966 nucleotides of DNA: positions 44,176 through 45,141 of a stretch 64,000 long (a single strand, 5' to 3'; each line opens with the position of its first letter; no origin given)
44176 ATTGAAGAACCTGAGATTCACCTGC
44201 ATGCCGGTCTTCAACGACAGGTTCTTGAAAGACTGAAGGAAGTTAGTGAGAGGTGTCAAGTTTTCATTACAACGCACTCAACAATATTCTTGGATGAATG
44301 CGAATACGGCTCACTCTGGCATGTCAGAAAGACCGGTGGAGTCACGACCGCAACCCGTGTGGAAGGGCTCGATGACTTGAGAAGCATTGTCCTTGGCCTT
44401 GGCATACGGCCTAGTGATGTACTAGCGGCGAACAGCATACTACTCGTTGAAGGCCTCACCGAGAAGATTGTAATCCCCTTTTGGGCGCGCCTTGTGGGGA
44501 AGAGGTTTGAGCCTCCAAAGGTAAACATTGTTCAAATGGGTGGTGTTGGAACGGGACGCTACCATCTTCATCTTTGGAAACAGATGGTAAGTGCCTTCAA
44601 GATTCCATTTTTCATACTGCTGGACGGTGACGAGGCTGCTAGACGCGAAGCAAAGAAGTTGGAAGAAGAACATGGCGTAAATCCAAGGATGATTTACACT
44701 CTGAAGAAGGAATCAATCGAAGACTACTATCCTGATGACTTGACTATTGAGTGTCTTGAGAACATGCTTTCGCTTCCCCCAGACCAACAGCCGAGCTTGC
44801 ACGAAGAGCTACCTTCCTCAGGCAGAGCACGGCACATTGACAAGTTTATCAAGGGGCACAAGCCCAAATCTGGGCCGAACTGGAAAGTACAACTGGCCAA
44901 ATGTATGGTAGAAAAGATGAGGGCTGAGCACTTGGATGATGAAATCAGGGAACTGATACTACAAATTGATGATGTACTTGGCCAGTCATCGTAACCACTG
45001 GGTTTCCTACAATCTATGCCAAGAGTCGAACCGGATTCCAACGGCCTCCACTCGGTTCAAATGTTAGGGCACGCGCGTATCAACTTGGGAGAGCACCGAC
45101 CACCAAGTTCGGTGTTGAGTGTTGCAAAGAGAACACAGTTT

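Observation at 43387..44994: Stand-alone OLD-family (ABC ATPase + TOPRIM) nuclease at the start of a low-GC island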

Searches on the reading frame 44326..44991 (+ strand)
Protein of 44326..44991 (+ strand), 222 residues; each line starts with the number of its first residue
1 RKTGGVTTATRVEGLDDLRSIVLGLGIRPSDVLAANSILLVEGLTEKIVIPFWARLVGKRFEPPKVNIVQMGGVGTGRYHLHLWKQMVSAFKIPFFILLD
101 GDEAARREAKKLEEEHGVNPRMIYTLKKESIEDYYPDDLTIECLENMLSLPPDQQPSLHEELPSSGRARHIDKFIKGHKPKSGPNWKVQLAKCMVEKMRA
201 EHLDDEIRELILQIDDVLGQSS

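Call 27: search_protein_families(library=padloc, proteins=[window:44326-44991:+], max_evalue=0.01)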
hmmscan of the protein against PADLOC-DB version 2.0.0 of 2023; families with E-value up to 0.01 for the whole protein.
seq(222 aa): 30 families (the best 25 are shown)
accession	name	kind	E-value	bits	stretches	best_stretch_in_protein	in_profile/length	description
PDLC00099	GajA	-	4e-10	37.3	1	32-126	389-484/626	AAA ATPase domain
PDLC00080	GajA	-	4.1e-10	37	1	35-129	385-479/622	AAA ATPase domain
PDLC00067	GajA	-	4.9e-10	36.5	1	30-121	391-479/604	AAA ATPase domain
PDLC00077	GajA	-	1.1e-09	35.5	1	30-120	429-518/616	AAA ATPase domain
PDLC00090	GajA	-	1.5e-09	35.1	1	35-103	415-478/659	AAA ATPase domain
PDLC00069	GajA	-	1.9e-09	34.5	1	30-120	430-521/687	AAA ATPase domain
PDLC00070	GajA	-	1.8e-08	31.4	1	27-115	379-461/596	AAA ATPase domain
PDLC00096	GajA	-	5.3e-08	30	1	30-131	381-482/630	AAA ATPase domain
PDLC02358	Old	-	1.6e-07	28.5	1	30-111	379-457/578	Old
PDLC00083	GajA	-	2.9e-07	27.3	1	30-114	400-485/639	AAA ATPase domain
PDLC00089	GajA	-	3.2e-07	28.1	1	35-103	69-132/311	AAA ATPase domain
PDLC00074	GajA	-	1.1e-06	25.7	1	36-106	212-277/480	AAA ATPase domain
PDLC00065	GajA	-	3.9e-06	23.9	1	28-123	436-519/670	AAA ATPase domain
PDLC00071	GajA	-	4.9e-06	23.6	1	30-128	367-461/588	AAA ATPase domain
PDLC00075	GajA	-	5.3e-06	23.2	1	32-113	353-431/536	AAA ATPase domain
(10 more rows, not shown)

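Call 52: search_solved_structures(query=window:44377-44991:+, max_evalue=10, show_alignments=5)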
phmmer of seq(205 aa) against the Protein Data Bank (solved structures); distinct sequences matched with E-value up to 10: 2.
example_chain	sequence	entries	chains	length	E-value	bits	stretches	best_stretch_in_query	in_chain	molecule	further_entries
6njv_A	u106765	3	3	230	0.6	13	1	13-86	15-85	Xcc_CTR_I | Xcc_ctr_pt | Xcc_ctr_Hg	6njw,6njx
5vmr_C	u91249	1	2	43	0.8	12.6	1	70-96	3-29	Bot.2110.4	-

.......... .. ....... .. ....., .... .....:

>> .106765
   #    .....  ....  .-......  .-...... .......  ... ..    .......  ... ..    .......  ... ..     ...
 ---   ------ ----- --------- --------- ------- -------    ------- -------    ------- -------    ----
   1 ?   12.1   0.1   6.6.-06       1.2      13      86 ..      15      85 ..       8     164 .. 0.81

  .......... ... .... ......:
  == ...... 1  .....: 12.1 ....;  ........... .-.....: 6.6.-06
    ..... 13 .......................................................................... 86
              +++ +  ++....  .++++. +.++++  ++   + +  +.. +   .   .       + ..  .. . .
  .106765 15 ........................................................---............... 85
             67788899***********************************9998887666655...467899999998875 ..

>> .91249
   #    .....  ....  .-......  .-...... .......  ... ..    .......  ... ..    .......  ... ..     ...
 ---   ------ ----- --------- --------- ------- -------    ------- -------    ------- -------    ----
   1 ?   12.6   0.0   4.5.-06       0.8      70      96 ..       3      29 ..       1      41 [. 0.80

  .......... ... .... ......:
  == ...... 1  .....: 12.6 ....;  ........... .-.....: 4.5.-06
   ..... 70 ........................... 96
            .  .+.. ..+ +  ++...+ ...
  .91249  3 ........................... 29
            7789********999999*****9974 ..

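Call 71: search_solved_structures(query=A3, max_evalue=1, show_alignments=5)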
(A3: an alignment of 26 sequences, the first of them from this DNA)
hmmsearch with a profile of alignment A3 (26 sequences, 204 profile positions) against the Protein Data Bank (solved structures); distinct sequences matched with E-value up to 1: 13.
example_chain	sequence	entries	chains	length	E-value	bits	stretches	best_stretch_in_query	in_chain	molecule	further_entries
6njv_A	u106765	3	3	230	9.6e-08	35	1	17-103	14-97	Xcc_CTR_I | Xcc_ctr_pt | Xcc_ctr_Hg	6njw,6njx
6nk8_A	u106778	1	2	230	2.5e-07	33.6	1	17-63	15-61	Class 2 OLD family nuclease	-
6p74_A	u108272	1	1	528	5.4e-05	26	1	19-108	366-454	Putative ATP-dependent endonuclease of the OLD family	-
8wy4_A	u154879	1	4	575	0.0032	20.2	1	11-44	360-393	Endonuclease GajA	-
8jq9_B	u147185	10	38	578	0.0033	20.2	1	11-44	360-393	Endonuclease GajA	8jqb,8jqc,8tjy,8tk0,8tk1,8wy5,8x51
8sm3_A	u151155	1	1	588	0.0035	20.1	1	11-44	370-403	Endonuclease GajA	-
8j4t_A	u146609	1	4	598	0.0037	20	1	11-44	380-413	Endonuclease GajA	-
8u7i_A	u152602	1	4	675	0.0052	19.5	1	11-44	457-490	Endonuclease GajA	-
5d00_A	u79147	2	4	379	0.033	16.9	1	53-132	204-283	N-acetyl-alpha-D-glucosaminyl L-malate synthase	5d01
9u5u_N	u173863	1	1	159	0.28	13.9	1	86-125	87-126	Polycomb group protein ASXL1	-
6mit_G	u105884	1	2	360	0.61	12.8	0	53-87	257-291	Lipopolysaccharide export system permease protein LptG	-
6mhu_G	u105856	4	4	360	0.74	12.5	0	53-87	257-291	Lipopolysaccharide export system permease protein LptG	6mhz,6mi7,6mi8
6s8g_G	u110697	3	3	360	0.74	12.5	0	53-87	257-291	Inner membrane protein yjgQ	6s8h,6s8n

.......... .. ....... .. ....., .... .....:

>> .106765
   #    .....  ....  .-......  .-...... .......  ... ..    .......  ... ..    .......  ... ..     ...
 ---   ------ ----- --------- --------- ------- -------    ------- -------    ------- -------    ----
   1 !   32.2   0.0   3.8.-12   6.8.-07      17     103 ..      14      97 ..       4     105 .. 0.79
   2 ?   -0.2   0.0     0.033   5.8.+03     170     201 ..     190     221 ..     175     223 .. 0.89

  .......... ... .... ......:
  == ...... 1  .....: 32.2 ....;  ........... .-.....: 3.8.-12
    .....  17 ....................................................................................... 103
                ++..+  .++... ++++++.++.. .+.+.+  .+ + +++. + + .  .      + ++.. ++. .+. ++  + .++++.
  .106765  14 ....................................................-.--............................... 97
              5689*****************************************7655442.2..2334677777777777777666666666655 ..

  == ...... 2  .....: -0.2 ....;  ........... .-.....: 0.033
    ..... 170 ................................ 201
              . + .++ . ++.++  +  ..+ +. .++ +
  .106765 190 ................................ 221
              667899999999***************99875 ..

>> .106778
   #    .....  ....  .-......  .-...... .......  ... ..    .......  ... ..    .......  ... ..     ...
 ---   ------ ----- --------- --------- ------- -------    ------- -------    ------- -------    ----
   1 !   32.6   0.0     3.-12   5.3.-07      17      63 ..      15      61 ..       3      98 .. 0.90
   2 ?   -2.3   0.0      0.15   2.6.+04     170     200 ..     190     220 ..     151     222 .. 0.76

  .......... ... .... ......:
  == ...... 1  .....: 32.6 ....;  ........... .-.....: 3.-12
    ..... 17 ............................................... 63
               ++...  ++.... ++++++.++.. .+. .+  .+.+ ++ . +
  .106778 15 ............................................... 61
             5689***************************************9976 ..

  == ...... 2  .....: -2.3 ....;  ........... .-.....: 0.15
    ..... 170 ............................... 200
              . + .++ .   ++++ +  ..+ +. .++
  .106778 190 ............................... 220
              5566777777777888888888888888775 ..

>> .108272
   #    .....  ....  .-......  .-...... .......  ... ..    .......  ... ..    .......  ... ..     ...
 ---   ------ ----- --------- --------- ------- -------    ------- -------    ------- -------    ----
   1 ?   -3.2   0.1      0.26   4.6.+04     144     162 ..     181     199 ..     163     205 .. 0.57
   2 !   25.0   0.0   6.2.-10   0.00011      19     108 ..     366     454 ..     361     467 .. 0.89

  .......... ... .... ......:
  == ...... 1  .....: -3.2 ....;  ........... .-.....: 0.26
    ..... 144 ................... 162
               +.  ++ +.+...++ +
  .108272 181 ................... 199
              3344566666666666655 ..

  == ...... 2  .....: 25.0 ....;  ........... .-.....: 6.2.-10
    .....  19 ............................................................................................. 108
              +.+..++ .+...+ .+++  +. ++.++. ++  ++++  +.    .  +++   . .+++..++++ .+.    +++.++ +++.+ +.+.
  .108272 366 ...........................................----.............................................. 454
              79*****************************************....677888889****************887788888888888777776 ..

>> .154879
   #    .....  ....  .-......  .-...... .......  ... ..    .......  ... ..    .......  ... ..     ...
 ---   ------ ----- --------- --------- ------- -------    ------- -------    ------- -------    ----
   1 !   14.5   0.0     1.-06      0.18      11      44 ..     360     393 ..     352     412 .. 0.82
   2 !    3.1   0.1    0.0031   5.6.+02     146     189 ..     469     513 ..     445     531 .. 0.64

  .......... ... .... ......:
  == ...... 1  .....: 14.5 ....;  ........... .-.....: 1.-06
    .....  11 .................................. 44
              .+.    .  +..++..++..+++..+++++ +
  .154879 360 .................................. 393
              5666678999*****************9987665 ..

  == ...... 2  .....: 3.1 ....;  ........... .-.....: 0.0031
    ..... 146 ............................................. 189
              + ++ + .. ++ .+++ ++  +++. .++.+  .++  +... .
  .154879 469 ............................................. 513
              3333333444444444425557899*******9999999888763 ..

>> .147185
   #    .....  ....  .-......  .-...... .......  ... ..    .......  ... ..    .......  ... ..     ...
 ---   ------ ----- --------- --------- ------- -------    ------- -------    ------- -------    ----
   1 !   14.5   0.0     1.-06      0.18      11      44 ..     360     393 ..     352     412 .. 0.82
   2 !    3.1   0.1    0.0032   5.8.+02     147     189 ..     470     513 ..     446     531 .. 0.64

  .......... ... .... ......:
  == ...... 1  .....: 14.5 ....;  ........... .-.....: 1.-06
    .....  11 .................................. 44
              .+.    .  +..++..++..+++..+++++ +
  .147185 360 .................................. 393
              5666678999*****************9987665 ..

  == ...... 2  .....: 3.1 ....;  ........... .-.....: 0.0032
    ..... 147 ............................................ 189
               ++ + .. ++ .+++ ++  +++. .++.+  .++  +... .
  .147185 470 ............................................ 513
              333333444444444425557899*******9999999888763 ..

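Call 76: predict_structure(alignment_id=A3)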
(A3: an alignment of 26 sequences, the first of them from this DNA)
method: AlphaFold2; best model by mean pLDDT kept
length: 210 residues; sequences in the alignment: 26
mean_pLDDT: 88.0   pTM: 0.85
mean pLDDT of the five models: 88.0, 87.9, 86.9, 85.1, 84.9
residues with pLDDT >= 90: 130; 70-90: 62; 50-70: 17; < 50: 1
segments of 3 or more residues with pLDDT < 50: none
pLDDT, mean of each block of 10 residues (from residue 1): 66 75 91 97 97 91 65 77 94 92 92 96 96 90 85 89 83 90 98 98 87
secondary structure, 60 per line:
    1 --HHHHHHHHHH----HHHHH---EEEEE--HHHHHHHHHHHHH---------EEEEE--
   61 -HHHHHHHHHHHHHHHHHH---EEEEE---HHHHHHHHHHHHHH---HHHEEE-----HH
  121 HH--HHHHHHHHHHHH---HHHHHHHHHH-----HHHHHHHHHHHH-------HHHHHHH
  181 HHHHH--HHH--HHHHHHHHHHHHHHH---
elements in order: H3-12 H17-21 E25-29 H32-44 E54-58 H62-79 E83-87 H91-104 E111-113 H119-122 H125-136 H140-149 H155-166 H174-185 H193-207

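Call 78: fold_search(model_id=the predicted structure, library=pdb)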
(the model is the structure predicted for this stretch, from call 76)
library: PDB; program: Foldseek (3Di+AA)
matches with E <= 10: 840; with E <= 0.001: 6
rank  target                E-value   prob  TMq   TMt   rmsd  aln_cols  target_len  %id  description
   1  6njw                  8.5e-07  1.00  0.67  0.68   4.2       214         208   14  C-terminal region of the Xanthomonas campestris pv. campestris OLD protein phased with platinum (released 2019-08-07)
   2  6njx                  1.5e-06  1.00  0.67  0.68   3.9       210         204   15  C-terminal region of the Xanthomonas campestris pv. campestris OLD protein phased with mercury (released 2019-08-07)
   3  6njv                  2.1e-06  1.00  0.66  0.67   4.2       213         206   15  C-terminal region of the Xanthomonas campestris pv. campestris OLD protein phased with iodine (released 2019-08-07)
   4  6nk8_A                1.4e-05  1.00  0.66  0.70   4.1       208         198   17  C-terminal region of the Burkholderia pseudomallei OLD protein (released 2019-08-07)
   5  6nk8_B                4.1e-05  1.00  0.67  0.69   3.5       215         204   17  C-terminal region of the Burkholderia pseudomallei OLD protein (released 2019-08-07)
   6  6p74                  3.7e-04  1.00  0.43  0.20   8.5       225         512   16  OLD nuclease from Thermus Scotoductus (released 2020-01-29)
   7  8j4t_A                1.6e-02  0.93  0.37  0.18  12.0       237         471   13  GajA-GajB complex (released 2024-02-21)
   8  9o7o_A                2.1e-02  0.84  0.32  0.21  12.8       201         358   11  CryoEM structure of M. mazei topoisomerase VI(A-E342Q)-minicircle DNA complex in asymmetric state (released 2026-02-25)
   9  2q2e_A                3.9e-02  0.60  0.25  0.18  13.9       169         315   14  Crystal structure of the topoisomerase VI holoenzyme from Methanosarcina mazei (released 2007-07-10)
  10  8wy5_A                5.2e-02  0.82  0.40  0.21  14.6       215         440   14  Structure of Gabija GajA in complex with DNA (released 2024-02-28)
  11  1d3y_B                5.2e-02  0.47  0.26  0.20  14.2       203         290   13  STRUCTURE OF THE DNA TOPOISOMERASE VI A SUBUNIT (released 1999-11-05)
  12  5w33                  6.1e-02  0.57  0.28  0.21  17.7       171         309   18  Crystal structure of the RNA polymerase domain (RPD) of Mycobacterium tuberculosis primase DnaG (released 2018-03-28)
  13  8jq9_A                6.5e-02  0.85  0.41  0.21  14.5       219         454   14  Structure of Gabija GajA (released 2024-02-28)
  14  8sm3_A                7.7e-02  0.72  0.39  0.18  15.5       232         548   14  Structure of Bacillus cereus VD045 Gabija GajA-GajB Complex (released 2023-11-22)
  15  8wy4_A                8.1e-02  0.82  0.43  0.22  14.3       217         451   16  GajA tetramer with ATP (released 2024-02-28)
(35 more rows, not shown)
